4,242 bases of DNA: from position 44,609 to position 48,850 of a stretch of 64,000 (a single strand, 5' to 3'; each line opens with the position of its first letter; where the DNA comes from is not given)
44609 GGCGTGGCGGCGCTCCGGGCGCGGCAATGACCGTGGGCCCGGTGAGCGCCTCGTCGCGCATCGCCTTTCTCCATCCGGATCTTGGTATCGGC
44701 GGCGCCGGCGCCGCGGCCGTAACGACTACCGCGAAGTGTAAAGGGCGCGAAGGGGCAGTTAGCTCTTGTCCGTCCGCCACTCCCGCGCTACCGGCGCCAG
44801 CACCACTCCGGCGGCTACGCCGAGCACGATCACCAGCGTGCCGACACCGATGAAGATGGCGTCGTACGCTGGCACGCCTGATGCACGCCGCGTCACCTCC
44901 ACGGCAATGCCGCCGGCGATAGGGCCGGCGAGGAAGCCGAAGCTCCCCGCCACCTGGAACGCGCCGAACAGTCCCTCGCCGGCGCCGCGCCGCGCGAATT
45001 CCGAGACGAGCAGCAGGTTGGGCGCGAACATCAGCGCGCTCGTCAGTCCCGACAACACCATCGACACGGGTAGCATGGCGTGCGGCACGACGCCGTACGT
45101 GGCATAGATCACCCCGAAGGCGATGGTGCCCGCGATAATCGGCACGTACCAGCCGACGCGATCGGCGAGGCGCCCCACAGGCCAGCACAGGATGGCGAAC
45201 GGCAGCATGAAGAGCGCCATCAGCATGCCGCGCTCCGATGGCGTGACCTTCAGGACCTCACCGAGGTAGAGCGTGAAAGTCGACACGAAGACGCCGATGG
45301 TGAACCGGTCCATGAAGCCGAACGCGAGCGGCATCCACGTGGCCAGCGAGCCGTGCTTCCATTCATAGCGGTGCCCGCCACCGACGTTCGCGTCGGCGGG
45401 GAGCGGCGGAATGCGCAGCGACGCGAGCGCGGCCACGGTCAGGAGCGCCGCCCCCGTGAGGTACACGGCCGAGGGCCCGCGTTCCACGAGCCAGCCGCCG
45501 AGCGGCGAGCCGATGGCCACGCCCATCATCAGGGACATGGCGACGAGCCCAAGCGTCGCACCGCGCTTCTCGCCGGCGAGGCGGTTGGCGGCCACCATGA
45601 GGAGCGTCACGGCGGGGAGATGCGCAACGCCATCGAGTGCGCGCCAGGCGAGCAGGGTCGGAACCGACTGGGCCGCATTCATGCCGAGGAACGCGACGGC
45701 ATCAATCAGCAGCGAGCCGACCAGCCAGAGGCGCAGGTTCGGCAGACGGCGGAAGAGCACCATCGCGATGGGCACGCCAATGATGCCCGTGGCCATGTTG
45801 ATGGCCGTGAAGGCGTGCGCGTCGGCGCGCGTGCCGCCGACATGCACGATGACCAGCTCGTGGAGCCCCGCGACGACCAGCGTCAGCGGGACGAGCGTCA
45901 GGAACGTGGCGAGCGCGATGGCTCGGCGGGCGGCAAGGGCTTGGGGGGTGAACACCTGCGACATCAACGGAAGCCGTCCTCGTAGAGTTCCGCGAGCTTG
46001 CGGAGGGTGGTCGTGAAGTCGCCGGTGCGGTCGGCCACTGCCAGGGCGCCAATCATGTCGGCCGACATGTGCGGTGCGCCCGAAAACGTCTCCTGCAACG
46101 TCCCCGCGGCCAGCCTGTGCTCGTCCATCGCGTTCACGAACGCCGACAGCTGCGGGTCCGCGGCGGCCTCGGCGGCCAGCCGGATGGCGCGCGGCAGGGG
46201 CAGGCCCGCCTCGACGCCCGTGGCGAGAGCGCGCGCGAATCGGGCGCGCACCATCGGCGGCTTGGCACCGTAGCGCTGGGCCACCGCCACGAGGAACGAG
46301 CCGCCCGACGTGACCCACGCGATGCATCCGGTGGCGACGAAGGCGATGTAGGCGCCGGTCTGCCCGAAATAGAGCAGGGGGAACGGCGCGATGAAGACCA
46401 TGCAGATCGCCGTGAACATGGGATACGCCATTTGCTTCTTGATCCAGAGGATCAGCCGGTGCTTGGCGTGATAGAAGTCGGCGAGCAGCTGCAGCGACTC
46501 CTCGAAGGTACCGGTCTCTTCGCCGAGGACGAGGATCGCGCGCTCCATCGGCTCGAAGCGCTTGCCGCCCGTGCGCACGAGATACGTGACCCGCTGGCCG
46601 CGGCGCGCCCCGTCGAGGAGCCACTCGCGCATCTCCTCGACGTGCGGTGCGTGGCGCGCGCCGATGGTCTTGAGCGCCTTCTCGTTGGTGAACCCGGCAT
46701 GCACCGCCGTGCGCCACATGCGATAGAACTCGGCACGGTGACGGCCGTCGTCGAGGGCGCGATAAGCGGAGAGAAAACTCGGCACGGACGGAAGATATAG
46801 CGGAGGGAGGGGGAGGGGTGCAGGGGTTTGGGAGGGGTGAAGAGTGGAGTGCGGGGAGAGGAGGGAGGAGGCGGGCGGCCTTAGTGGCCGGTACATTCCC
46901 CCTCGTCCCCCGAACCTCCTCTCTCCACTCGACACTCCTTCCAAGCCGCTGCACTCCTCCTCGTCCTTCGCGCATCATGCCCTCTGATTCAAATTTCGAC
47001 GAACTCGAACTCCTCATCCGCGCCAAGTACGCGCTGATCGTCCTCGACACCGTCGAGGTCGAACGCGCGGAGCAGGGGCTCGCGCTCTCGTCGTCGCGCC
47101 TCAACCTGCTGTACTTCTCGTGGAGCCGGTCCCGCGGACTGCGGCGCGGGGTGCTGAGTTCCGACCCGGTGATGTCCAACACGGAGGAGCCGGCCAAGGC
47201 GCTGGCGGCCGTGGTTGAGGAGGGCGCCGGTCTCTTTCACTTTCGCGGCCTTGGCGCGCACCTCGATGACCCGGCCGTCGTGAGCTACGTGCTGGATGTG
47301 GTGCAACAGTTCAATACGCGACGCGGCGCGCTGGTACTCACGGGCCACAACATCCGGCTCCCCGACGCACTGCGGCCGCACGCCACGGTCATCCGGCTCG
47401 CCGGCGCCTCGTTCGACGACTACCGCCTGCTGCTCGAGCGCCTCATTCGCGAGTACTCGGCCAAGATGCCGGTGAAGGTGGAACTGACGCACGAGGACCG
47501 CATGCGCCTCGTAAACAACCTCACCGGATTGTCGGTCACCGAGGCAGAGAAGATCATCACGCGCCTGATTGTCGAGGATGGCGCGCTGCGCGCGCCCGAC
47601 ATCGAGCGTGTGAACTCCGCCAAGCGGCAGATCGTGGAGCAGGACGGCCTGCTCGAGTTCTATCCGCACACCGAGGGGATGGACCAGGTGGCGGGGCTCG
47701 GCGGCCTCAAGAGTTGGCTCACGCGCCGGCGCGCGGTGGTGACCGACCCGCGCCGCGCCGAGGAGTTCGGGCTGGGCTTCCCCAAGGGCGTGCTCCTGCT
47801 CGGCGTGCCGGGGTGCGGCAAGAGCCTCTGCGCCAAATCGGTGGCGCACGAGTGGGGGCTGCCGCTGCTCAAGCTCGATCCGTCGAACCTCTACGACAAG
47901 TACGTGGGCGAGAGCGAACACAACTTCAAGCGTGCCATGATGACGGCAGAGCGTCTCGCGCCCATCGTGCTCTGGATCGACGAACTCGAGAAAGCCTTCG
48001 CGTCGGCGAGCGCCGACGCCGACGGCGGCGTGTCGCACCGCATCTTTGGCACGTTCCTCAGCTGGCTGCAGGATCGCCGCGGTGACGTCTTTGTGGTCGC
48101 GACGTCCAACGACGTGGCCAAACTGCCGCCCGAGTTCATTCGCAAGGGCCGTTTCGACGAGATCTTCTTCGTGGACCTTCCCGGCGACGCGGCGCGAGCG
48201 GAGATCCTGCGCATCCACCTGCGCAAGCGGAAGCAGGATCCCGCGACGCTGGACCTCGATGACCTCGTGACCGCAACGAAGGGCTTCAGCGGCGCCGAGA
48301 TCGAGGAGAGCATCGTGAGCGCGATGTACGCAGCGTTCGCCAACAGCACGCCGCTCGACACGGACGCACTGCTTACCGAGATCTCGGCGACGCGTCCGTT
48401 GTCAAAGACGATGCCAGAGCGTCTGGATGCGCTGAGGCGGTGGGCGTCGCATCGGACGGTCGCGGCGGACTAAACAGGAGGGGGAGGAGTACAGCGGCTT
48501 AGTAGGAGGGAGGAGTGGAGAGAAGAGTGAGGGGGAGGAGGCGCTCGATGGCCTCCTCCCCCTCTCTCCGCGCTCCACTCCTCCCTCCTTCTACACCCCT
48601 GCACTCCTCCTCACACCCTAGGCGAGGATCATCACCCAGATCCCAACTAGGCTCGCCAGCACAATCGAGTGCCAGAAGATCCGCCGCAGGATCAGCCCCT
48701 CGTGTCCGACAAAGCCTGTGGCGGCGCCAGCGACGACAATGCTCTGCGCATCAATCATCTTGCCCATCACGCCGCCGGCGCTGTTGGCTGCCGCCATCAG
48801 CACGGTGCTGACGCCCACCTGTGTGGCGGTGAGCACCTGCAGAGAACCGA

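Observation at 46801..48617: AAA+ ATPase gene precisely bracketed by two composite inverted-repeat elements in mirror arrangement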

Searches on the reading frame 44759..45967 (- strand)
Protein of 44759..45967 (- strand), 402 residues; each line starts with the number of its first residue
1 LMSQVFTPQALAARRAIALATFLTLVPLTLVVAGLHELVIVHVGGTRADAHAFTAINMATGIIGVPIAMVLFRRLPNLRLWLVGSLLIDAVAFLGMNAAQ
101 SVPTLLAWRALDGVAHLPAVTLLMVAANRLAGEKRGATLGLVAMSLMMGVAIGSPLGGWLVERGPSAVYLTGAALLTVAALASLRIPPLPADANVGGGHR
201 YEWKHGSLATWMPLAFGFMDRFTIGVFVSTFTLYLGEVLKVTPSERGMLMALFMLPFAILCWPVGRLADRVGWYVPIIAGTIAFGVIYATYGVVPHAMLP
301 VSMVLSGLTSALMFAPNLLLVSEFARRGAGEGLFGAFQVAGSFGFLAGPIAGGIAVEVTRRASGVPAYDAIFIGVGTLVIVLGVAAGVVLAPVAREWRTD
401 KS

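Call 70: search_protein_families(library=ncbifam, proteins=[window:44759-45967:-], max_evalue=0.001)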
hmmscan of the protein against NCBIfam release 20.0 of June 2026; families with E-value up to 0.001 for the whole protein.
window:44759-45967:- (402 aa): 2 families
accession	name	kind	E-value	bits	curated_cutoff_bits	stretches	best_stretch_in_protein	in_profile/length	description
TIGR00711.1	efflux_EmrB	subfamily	3.2e-07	29.4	230.2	1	16-162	6-151/485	DHA2 family efflux MFS transporter permease subunit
TIGR00880.1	2_A_01_02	superfamily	5e-07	29.9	131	1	66-188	16-139/141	multidrug resistance protein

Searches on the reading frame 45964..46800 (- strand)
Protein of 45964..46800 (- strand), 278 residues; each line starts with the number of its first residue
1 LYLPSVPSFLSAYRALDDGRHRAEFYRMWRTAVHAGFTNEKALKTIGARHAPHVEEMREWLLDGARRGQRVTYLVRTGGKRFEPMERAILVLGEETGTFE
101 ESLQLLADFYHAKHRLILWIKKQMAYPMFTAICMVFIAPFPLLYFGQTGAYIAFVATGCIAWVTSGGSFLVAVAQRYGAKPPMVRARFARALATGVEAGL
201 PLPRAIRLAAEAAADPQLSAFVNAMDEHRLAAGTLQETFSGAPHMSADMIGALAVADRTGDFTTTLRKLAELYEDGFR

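Call 13: search_protein_families(library=pfam, proteins=[window:45964-46800:-])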
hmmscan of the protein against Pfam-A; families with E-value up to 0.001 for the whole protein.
window:45964-46800:- (278 aa): 1 family
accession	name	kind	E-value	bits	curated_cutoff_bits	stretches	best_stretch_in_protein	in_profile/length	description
PF00482.28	T2SSF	-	2.4e-25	89.3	25.2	2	25-144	1-122/125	Type II secretion system (T2SS), protein F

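Call 70: search_protein_families(library=ncbifam, proteins=[window:45964-46785:-], max_evalue=0.001)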
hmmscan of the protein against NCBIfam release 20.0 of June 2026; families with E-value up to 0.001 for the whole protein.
window:45964-46785:- (273 aa): 6 families
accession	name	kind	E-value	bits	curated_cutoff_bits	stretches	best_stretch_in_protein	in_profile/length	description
TIGR02120.1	GspF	equivalog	1.3e-14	54.2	424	2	16-131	64-180/401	type II secretion system inner membrane protein GspF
NF007861.0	PRK10573.1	equivalog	1.8e-12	47.1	401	2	13-132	57-177/401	protein transport protein HofC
NF052606.1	T4PiliAsmPilCMyx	equivalog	5.3e-07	28.8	700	1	180-270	285-375/419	type IV pilus assembly protein PilC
NF052607.1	T4PiliAsmPilCThrm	equivalog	2.8e-06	26.7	700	0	62-106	317-360/406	type IV pilus assembly protein PilC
NF041012.2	T4P_ComGB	equivalog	3.3e-06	26.7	240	0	18-132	4-115/332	competence type IV pilus assembly protein ComGB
NF047826.1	T3SSXpsF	equivalog_domain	0.00089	18.1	650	0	180-269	271-360/405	type II secretion system protein XpsF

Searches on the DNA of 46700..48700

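Call 16: search_rna_families(source=window, start=46700, end=48700, threshold=evalue, max_evalue=1)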
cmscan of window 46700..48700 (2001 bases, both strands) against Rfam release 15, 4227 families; matches with E-value up to 1: 92.
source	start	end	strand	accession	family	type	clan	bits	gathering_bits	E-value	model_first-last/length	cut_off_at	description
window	48476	48618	-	RF04159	MIR1437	Gene; miRNA;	-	59.2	168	5.1e-09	1-192/192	no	MIR1437 microRNA precursor family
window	48474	48622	-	RF04119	MIR1858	Gene; miRNA;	-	59.1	137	3.8e-09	1-197/197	no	MIR1858 microRNA precursor family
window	48481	48612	+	RF04159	MIR1437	Gene; miRNA;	-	55.7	168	3e-08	1-192/192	no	MIR1437 microRNA precursor family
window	48479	48612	+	RF04119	MIR1858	Gene; miRNA;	-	54.3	137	4.7e-08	23-179/197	no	MIR1858 microRNA precursor family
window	46800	46971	+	RF04159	MIR1437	Gene; miRNA;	-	52.5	168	1.5e-07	1-192/192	no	MIR1437 microRNA precursor family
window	48500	48592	+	RF03831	mir-627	Gene; miRNA;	-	46.1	86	4.3e-09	1-87/87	no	mir-627 microRNA precursor family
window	46790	46979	+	RF04119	MIR1858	Gene; miRNA;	-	45.7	137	4.2e-06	1-197/197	no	MIR1858 microRNA precursor family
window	48456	48637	-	RF04203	MIR1144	Gene; miRNA;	-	44.8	90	8e-06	1-197/197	no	MIR1144 microRNA precursor family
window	48500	48593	-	RF03629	mir-641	Gene; miRNA;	-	41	100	5.6e-06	1-98/98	no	mir-641 microRNA precursor family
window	48460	48629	+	RF04203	MIR1144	Gene; miRNA;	-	41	90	5e-05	1-197/197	no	MIR1144 microRNA precursor family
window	48491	48602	+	RF03792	MIR6462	Gene; miRNA;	-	40.7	96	2.7e-05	1-119/119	no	MIR6462 microRNA precursor family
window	48495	48598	-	RF03792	MIR6462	Gene; miRNA;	-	40.3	96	3.4e-05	1-119/119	no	MIR6462 microRNA precursor family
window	48504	48589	+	RF00891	mir-671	Gene; miRNA;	-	40.3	65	5.3e-05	1-84/84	no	mir-671 microRNA precursor family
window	46805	46967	+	RF03792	MIR6462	Gene; miRNA;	-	39.7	96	4.8e-05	1-119/119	no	MIR6462 microRNA precursor family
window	46800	46971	-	RF04159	MIR1437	Gene; miRNA;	-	38.7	168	0.00016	1-192/192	no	MIR1437 microRNA precursor family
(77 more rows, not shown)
